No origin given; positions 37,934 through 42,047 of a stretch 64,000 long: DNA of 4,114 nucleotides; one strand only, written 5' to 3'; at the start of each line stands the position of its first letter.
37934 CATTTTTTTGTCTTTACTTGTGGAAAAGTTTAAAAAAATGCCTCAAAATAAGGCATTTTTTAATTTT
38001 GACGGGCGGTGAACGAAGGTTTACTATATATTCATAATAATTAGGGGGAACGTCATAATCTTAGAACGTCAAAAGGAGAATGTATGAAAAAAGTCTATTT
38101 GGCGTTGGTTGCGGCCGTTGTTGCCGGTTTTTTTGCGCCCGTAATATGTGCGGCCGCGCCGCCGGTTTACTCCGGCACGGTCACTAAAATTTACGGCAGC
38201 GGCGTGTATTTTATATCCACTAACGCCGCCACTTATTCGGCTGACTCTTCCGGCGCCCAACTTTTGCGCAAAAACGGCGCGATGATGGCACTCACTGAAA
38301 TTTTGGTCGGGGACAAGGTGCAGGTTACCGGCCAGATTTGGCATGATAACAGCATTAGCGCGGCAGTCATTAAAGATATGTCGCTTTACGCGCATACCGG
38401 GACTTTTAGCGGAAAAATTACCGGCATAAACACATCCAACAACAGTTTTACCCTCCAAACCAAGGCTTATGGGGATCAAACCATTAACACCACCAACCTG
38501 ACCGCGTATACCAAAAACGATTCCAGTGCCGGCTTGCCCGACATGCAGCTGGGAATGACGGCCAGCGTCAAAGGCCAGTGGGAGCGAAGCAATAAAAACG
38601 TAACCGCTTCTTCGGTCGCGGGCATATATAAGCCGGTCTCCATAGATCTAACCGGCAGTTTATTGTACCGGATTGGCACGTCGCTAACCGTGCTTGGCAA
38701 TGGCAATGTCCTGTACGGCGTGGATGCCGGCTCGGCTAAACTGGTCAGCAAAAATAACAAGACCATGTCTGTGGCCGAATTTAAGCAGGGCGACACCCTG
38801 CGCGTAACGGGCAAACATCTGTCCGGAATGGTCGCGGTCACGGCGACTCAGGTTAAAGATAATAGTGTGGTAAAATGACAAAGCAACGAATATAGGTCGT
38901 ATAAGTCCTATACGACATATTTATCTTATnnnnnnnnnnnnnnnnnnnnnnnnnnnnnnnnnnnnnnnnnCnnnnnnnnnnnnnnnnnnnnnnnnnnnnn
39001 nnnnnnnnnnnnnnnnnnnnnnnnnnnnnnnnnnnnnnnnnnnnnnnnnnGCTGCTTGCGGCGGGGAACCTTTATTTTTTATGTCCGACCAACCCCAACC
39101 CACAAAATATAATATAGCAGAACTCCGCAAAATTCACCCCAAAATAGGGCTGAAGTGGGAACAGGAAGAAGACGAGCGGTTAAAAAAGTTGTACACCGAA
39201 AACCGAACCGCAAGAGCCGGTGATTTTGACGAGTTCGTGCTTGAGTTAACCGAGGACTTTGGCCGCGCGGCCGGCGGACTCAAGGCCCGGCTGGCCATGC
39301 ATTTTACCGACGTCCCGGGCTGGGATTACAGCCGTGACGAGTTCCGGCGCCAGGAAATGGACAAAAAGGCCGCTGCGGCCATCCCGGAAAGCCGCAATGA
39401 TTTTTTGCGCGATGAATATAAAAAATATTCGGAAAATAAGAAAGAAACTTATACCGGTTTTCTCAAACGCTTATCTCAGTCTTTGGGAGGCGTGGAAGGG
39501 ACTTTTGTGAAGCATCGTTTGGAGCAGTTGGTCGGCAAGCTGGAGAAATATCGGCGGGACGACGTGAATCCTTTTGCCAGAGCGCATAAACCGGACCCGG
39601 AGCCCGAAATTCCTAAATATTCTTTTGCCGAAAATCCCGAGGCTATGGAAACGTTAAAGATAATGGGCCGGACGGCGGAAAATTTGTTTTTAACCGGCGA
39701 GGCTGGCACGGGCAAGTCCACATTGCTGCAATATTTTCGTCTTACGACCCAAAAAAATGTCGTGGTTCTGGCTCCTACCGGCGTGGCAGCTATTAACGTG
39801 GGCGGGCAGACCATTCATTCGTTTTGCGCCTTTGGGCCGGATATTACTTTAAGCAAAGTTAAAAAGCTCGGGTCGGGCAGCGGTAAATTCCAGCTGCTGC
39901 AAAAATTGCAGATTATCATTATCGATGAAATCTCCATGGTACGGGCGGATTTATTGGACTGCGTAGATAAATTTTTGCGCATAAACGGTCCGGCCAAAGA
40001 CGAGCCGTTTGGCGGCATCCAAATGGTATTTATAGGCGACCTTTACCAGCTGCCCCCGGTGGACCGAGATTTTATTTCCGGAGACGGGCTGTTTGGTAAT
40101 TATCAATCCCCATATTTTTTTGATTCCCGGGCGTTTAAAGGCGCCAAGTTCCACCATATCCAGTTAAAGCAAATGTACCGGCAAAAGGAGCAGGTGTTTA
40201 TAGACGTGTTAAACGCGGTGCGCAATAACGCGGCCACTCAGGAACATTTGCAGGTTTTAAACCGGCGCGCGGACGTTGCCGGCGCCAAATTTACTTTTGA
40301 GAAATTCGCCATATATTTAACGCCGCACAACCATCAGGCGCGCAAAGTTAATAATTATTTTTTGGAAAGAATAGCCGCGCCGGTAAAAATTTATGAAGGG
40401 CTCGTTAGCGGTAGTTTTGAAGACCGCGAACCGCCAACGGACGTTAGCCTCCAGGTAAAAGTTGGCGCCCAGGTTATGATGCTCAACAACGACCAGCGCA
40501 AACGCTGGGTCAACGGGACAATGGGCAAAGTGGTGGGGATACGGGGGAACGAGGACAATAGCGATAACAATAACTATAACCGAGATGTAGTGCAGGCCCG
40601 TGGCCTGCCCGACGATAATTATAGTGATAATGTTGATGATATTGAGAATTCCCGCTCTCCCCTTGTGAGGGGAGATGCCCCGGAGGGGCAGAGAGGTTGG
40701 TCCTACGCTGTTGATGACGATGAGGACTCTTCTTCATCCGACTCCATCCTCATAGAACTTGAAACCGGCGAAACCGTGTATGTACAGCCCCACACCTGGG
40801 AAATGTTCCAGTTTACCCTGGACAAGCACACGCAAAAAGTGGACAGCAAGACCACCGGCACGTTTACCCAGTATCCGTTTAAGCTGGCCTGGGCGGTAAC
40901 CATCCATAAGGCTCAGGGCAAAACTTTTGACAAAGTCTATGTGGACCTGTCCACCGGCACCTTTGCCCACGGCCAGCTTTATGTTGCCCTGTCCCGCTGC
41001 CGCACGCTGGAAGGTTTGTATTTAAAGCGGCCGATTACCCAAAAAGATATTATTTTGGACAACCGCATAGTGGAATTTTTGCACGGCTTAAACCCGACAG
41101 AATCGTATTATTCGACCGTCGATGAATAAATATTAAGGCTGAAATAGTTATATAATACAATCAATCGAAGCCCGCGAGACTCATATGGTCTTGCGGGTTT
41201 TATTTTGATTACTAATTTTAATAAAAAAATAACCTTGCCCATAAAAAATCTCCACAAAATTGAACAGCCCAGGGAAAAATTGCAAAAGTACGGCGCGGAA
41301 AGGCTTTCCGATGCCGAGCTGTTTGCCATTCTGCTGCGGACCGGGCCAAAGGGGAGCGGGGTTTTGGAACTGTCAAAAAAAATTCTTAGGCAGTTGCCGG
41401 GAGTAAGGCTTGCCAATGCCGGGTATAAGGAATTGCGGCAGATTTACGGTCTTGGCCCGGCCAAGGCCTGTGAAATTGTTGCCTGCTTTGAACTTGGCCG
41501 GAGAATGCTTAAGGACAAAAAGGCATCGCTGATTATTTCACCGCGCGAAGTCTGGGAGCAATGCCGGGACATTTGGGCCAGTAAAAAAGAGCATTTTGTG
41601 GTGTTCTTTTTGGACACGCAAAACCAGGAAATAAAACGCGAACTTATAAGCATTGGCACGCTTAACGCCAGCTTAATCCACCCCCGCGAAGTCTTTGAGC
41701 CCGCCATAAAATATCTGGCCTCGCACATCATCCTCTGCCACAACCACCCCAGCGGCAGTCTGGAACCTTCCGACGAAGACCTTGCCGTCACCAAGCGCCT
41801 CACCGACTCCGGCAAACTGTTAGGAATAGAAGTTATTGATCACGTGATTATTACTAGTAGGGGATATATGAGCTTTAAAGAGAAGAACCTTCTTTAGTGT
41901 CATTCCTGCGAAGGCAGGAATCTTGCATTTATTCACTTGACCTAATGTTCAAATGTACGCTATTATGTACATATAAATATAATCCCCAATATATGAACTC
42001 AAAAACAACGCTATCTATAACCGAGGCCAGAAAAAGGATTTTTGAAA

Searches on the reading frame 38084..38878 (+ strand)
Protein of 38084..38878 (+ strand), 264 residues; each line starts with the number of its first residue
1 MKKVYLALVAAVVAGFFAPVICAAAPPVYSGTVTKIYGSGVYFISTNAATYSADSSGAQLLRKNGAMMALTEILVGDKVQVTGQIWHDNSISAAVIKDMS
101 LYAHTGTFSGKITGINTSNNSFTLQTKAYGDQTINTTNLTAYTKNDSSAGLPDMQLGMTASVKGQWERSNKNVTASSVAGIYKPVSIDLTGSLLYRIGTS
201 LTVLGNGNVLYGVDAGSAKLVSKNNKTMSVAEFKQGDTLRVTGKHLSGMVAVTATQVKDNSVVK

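Call 17: search_protein_families(library=pfam, proteins=[window:38084-38878:+], max_evalue=0.001)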
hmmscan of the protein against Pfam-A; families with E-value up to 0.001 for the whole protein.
window:38084-38878:+ (264 aa): 1 family
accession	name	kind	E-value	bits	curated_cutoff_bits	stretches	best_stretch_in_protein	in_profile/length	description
PF18914.6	DUF5666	-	7.8e-10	39.3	27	1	110-178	2-59/60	Domain of unknown function (DUF5666)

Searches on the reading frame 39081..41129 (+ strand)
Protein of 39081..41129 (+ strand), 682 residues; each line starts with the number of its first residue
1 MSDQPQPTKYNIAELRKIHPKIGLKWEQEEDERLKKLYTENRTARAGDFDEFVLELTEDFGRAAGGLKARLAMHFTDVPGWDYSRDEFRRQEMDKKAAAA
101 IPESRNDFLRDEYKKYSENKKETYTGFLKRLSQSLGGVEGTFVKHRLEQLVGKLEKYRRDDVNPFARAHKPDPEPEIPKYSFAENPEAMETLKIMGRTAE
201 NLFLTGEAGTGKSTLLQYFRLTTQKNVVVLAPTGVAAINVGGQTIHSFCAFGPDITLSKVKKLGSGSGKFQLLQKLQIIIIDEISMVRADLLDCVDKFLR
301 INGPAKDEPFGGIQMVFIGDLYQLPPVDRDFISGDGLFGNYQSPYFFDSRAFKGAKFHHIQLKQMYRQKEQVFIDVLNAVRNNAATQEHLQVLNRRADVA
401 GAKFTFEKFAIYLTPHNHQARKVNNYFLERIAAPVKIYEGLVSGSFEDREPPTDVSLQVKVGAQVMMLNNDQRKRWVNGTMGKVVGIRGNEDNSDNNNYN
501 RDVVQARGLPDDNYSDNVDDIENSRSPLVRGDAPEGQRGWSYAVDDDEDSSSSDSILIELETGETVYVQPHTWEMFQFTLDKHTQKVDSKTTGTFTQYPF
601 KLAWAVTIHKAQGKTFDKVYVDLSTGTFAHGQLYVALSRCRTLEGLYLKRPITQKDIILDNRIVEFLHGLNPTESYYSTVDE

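Call 17: search_protein_families(library=pfam, proteins=[window:39081-41129:+], max_evalue=0.001)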
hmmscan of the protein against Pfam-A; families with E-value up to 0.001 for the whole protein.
window:39081-41129:+ (682 aa): 10 families
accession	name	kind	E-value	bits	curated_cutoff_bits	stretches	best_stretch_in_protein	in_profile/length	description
PF05970.20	PIF1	-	2.4e-29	102.9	25.9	1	194-333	17-161/223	PIF1-like helicase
PF13604.12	AAA_30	-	2.9e-13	50.4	27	1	199-399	18-186/191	AAA domain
PF13245.12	AAA_19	-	4.9e-10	40.2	25.1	1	198-327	10-132/134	AAA domain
PF13538.12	UvrD_C_2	-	2.1e-07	31.1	27.4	1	602-642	1-47/52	UvrD-like helicase C-terminal domain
PF02689.20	Herpes_Helicase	-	2.5e-07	29.6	27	0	596-648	723-776/808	Helicase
PF01443.25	Viral_helicase1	-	2e-06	28.2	21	0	577-642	153-222/228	Viral superfamily 1 RNA helicase core domain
PF13401.12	AAA_22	-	2.6e-05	25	27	1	198-319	4-122/130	AAA domain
PF21530.3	Pif1_2B_dom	-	3.6e-05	23.8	23.9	1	456-486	15-46/47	DNA helicase Pif1, 2B domain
PF13191.12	AAA_16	-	0.00021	22.3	32.6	1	196-230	22-56/167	AAA ATPase domain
PF13479.12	AAA_24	-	0.00095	19.5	27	0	201-307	4-96/195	AAA domain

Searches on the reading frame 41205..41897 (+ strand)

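Call 17: search_protein_families(library=pfam, proteins=[window:41205-41897:+], max_evalue=0.001)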
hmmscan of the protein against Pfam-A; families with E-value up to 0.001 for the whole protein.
window:41205-41897:+ (230 aa): 2 families
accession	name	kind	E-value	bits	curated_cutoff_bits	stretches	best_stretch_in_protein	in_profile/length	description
PF04002.20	RadC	-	4.5e-42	143.2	22.1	1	112-228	3-120/121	RadC-like JAB domain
PF20582.4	UPF0758_N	-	1e-22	80.4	27.1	1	13-89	1-77/77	UPF0758 N-terminal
